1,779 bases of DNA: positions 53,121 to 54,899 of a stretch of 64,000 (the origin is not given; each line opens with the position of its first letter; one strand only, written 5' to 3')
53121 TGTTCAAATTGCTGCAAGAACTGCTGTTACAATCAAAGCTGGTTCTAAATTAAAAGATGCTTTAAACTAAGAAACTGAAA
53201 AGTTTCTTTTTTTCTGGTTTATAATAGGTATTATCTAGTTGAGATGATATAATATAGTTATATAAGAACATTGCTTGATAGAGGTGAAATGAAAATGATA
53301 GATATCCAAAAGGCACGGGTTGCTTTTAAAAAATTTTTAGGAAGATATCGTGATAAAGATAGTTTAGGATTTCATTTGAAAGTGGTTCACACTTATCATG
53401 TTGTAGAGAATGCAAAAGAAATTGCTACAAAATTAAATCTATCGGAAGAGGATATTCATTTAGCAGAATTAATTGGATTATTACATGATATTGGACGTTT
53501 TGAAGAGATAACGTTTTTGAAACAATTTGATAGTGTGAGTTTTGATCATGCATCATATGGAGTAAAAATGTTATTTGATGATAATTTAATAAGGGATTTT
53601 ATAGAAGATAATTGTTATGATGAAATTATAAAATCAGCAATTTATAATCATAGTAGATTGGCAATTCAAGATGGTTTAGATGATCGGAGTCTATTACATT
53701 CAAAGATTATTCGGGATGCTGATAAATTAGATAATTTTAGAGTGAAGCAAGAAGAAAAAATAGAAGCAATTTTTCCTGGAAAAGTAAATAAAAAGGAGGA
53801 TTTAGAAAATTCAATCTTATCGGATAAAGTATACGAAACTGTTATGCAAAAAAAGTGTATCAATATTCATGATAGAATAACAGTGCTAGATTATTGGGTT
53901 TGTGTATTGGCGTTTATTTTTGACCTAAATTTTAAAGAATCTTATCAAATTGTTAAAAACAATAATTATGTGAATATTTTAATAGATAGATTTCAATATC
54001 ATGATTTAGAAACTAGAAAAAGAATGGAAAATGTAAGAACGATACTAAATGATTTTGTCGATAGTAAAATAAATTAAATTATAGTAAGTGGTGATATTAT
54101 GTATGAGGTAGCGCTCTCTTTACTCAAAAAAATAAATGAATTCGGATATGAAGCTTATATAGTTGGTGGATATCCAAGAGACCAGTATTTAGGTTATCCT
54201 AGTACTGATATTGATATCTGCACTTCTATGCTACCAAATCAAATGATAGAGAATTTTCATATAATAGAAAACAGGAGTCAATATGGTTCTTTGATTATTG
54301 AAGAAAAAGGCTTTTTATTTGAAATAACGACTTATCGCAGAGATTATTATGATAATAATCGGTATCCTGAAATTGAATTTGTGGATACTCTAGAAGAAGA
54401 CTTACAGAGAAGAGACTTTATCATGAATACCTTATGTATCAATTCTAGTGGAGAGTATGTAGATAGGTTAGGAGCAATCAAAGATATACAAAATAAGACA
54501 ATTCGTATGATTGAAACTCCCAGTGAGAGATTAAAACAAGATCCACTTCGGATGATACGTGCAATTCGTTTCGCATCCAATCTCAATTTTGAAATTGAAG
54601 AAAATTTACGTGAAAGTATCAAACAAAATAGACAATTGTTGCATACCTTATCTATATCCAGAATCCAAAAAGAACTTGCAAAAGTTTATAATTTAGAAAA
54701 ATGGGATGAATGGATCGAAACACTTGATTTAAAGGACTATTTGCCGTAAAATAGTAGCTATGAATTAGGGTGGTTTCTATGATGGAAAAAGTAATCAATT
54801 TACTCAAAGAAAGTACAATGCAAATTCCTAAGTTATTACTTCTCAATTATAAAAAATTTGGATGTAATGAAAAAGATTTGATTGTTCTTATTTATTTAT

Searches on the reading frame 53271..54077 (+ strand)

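Call 23: search_protein_families(library=pfam, proteins=[window:53271-54077:+], max_evalue=0.001)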
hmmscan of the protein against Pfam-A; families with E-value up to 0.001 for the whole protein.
window:53271-54077:+ (268 aa): 1 family
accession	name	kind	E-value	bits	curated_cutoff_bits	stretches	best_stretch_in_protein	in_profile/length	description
PF01966.28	HD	-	3.2e-12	47.2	22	1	40-155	4-115/116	HD domain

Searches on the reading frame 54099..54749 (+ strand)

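Call 23: search_protein_families(library=pfam, proteins=[window:54099-54749:+], max_evalue=0.001)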
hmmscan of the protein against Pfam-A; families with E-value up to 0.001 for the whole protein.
window:54099-54749:+ (216 aa): 2 families
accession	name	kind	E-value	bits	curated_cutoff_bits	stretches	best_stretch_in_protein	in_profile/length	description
PF01743.26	PolyA_pol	-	2e-22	80.3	23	1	19-136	1-126/126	Poly A polymerase head domain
PF12627.12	PolyA_pol_RNAbd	-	5.2e-08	33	22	1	163-209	1-47/64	Probable RNA and SrmB- binding site of polymerase A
